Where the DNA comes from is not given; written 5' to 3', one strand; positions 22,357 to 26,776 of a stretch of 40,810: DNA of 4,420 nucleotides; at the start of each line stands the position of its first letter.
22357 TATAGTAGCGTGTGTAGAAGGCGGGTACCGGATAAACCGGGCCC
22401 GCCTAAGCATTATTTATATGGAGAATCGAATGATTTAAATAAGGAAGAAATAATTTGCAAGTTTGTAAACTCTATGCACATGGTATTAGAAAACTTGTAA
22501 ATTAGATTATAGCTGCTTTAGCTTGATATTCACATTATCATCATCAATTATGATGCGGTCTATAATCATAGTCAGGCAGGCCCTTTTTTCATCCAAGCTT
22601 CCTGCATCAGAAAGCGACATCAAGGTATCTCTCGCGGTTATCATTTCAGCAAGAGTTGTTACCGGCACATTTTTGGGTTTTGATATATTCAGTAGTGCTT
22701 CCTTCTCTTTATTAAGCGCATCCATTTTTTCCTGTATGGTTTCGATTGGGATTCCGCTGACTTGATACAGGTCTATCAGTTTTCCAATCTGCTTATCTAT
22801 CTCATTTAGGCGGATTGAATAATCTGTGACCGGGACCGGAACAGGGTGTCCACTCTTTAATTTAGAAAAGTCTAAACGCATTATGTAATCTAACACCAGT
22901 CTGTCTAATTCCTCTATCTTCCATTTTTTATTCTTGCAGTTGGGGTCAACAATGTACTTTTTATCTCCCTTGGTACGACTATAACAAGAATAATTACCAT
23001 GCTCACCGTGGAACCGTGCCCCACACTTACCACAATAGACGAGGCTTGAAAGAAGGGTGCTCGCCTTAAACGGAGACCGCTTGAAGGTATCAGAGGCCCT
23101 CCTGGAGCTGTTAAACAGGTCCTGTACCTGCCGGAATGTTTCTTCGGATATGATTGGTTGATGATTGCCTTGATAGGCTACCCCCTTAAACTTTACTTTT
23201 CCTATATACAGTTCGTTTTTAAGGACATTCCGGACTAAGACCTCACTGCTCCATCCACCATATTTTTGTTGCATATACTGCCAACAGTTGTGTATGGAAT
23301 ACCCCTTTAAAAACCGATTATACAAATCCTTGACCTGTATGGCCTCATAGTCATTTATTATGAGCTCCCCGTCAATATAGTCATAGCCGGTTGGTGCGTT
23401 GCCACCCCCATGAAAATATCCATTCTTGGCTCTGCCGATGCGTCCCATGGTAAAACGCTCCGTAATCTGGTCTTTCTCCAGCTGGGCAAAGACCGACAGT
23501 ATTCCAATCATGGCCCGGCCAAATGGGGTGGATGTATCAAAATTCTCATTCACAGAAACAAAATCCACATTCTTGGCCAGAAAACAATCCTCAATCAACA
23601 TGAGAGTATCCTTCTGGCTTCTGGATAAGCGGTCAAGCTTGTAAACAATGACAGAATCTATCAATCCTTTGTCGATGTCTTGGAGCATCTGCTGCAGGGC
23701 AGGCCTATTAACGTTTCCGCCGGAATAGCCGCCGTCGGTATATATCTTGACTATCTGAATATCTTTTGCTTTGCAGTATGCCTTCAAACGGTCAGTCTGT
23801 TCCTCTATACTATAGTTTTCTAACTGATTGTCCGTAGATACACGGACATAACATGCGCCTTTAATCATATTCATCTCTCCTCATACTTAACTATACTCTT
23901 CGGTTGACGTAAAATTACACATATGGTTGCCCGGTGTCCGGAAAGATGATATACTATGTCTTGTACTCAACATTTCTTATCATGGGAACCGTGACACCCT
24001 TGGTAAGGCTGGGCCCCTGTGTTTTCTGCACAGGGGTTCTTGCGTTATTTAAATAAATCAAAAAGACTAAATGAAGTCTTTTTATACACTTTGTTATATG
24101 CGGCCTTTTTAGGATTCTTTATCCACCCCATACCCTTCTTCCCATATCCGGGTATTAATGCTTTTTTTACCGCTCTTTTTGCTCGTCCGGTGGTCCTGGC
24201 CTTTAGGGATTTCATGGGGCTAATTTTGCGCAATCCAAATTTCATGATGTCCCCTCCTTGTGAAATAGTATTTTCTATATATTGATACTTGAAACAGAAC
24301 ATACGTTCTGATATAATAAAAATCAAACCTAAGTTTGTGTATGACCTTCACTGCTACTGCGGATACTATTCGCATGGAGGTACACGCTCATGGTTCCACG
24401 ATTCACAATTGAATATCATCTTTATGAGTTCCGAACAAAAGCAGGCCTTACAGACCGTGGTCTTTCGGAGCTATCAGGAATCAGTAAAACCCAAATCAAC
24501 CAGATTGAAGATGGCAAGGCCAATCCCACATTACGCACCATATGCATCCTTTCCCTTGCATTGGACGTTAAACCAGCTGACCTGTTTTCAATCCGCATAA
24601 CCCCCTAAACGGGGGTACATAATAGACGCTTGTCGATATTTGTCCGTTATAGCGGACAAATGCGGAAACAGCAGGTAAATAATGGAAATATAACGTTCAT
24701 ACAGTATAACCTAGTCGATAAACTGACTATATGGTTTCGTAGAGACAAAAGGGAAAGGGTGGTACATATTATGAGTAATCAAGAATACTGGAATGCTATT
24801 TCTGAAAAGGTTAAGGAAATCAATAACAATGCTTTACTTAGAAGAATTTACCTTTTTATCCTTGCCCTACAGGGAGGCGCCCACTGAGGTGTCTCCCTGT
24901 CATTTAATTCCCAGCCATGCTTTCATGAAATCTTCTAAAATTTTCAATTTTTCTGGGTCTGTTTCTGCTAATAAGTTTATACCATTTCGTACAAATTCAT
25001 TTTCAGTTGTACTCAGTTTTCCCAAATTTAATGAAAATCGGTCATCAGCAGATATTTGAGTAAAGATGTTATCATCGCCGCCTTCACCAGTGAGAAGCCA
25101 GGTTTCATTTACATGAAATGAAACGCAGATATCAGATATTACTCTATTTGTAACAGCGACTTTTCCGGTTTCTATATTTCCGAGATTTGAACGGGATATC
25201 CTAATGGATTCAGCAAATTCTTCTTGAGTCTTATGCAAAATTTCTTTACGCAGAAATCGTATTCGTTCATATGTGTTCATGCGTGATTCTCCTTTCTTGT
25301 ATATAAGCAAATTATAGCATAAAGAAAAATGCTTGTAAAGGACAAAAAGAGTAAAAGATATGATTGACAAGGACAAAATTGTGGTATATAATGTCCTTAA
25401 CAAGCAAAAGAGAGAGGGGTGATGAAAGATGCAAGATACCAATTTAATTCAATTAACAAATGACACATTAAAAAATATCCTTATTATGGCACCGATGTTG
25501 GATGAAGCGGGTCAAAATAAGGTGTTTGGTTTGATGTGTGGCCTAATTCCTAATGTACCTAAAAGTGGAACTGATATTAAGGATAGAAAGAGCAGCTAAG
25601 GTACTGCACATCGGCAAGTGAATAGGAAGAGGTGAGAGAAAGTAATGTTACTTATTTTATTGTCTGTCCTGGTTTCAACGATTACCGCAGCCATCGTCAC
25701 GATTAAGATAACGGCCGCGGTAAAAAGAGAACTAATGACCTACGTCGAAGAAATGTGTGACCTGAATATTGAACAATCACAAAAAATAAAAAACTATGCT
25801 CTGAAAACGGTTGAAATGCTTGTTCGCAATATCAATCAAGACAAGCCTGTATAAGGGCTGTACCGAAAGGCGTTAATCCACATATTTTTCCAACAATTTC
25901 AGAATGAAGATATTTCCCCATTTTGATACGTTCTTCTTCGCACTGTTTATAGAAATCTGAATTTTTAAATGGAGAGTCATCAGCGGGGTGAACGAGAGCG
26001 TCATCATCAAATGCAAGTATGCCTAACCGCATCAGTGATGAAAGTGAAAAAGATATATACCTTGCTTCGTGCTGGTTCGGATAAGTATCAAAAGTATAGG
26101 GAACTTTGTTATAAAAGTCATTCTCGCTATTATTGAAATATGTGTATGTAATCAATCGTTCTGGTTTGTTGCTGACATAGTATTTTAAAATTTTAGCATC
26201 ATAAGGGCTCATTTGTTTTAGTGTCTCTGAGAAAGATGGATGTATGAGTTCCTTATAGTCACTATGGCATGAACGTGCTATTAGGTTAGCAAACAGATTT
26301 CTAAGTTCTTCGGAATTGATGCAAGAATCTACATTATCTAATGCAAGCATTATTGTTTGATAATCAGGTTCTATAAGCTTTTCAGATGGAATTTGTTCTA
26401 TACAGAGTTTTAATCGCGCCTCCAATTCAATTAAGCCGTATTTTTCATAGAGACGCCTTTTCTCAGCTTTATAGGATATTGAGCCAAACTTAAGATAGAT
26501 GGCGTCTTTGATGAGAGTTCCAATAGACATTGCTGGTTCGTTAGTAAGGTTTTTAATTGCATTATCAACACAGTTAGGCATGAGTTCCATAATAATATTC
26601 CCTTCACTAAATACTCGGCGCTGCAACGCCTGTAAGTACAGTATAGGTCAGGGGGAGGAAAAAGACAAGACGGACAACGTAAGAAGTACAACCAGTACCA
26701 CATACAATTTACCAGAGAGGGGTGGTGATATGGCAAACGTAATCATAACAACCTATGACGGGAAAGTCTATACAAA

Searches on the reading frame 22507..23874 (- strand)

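Call 7: search_protein_families(library=pfam, proteins=[window:22507-23874:-], max_evalue=1)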
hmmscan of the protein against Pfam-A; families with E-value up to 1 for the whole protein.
window:22507-23874:- (455 aa): 5 families
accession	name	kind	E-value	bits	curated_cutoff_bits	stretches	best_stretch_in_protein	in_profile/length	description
PF00239.26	Resolvase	-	7.8e-43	146.5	23.3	1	7-152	2-143/145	Resolvase, N terminal domain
PF07508.19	Recombinase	-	1.2e-10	41.9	21.1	1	178-254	4-99/102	Recombinase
PF13408.12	Zn_ribbon_recom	-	2.4e-09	37.9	25.3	1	274-331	1-57/58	Recombinase zinc beta ribbon domain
PF01988.24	VIT1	-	0.0049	17.2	28.1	1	9-57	53-101/214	VIT family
PF04708.17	Pox_F16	-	0.026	14.4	30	1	20-119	13-110/215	Poxvirus F16 protein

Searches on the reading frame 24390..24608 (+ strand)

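Call 7: search_protein_families(library=pfam, proteins=[window:24390-24608:+], max_evalue=1)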
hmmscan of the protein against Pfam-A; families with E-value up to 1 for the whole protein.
window:24390-24608:+ (72 aa): 6 families
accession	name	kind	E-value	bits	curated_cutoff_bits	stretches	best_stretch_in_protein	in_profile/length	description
PF01381.28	HTH_3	-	6.2e-12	45.8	23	1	11-65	1-55/55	Helix-turn-helix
PF13560.12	HTH_31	-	1.6e-06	28.8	27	1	13-64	8-60/64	Helix-turn-helix domain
PF12844.13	HTH_19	-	6.5e-06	26.4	30.2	1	11-66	4-59/64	Helix-turn-helix domain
PF13443.12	HTH_26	-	8.5e-06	26.4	22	1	16-67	7-59/63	Cro/C1-type HTH DNA-binding domain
PF15731.11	MqsA_antitoxin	-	0.037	14.6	30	1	11-65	74-127/131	Antitoxin component of bacterial toxin-antitoxin system, MqsA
PF13413.12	HTH_25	-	0.11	12.8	24.6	1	11-43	2-34/62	Helix-turn-helix domain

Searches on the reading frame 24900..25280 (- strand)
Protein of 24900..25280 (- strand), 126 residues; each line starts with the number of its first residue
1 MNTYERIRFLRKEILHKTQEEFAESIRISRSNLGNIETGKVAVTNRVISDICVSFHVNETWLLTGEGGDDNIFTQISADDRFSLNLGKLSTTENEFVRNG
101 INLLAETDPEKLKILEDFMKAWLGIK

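Call 88: find_encoding_contigs(protein=window:24900-25280:-, flank=3000, max_places=10)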
Protein window:24900-25280:- (126 aa): 24 contigs read that carry it; 8 places shown.
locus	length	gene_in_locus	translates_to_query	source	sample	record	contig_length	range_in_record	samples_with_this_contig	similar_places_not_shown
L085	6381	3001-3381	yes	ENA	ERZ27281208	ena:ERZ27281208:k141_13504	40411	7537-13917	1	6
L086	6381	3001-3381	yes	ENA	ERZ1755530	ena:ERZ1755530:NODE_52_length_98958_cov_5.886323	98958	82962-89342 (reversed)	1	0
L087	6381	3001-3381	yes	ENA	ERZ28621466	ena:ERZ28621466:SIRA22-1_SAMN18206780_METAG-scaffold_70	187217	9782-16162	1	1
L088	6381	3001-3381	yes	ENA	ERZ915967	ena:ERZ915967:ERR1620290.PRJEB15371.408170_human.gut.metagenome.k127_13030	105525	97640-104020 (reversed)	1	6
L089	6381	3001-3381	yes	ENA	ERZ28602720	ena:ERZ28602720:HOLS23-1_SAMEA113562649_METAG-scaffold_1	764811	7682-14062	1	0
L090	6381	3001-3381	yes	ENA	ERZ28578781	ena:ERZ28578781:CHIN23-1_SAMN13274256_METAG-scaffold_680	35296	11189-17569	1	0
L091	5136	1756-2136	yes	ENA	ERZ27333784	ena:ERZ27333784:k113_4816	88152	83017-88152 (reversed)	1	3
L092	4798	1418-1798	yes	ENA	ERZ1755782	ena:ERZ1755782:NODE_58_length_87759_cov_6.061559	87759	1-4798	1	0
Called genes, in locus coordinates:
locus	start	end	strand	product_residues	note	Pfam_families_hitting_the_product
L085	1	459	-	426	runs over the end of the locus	PF02463:SMC_N, PF13175:AAA_15, PF13476:AAA_23 (weak)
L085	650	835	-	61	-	-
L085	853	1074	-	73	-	-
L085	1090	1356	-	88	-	-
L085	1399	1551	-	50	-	-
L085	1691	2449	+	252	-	PF14337:Abi_alpha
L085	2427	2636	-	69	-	-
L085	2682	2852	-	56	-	-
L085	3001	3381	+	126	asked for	PF12844:HTH_19, PF01381:HTH_3 (weak)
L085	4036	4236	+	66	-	-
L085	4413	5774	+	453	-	PF00239:Resolvase, PF07508:Recombinase, PF13408:Zn_ribbon_recom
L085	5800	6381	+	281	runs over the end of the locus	PF07664:FeoB_C, PF07670:Gate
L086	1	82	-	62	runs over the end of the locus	-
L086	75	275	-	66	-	-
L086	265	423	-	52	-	-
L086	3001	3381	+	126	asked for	PF12844:HTH_19, PF01381:HTH_3 (weak)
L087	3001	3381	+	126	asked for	PF12844:HTH_19, PF01381:HTH_3 (weak)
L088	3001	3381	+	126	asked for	PF12844:HTH_19, PF01381:HTH_3 (weak)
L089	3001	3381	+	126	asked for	PF12844:HTH_19, PF01381:HTH_3 (weak)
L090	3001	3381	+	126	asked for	PF12844:HTH_19, PF01381:HTH_3 (weak)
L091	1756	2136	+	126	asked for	PF12844:HTH_19, PF01381:HTH_3 (weak)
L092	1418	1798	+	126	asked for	PF12844:HTH_19, PF01381:HTH_3 (weak)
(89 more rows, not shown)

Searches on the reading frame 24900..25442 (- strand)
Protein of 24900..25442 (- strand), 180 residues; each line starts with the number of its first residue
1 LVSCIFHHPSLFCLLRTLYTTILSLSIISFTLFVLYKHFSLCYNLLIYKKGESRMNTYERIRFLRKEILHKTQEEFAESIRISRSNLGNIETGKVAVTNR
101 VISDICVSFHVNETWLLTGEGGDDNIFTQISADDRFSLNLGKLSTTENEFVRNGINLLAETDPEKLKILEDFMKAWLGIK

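Call 7: search_protein_families(library=pfam, proteins=[window:24900-25442:-], max_evalue=1)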
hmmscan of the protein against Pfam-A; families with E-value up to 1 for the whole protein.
window:24900-25442:- (180 aa): 5 families
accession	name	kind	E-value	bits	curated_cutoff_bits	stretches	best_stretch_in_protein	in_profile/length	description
PF12844.13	HTH_19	-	2.8e-10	40.4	30.2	1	58-121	1-63/64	Helix-turn-helix domain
PF01381.28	HTH_3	-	3.2e-07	30.7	23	1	61-116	1-55/55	Helix-turn-helix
PF13560.12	HTH_31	-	0.00014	22.6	27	1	71-107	15-52/64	Helix-turn-helix domain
PF13443.12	HTH_26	-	0.011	16.4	22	1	72-111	12-52/63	Cro/C1-type HTH DNA-binding domain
PF00400.38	WD40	-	0.12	13.4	27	1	105-125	14-34/39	WD domain, G-beta repeat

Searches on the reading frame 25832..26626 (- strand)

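Call 50: search_protein_families(library=pfam, proteins=[window:25832-26626:-], max_evalue=0.01)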
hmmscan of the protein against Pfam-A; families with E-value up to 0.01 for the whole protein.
window:25832-26626:- (264 aa): 1 family
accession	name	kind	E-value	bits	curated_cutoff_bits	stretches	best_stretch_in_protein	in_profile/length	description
PF14337.13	Abi_alpha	-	2.2e-33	116.4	29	1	67-262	8-196/196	Abortive infection alpha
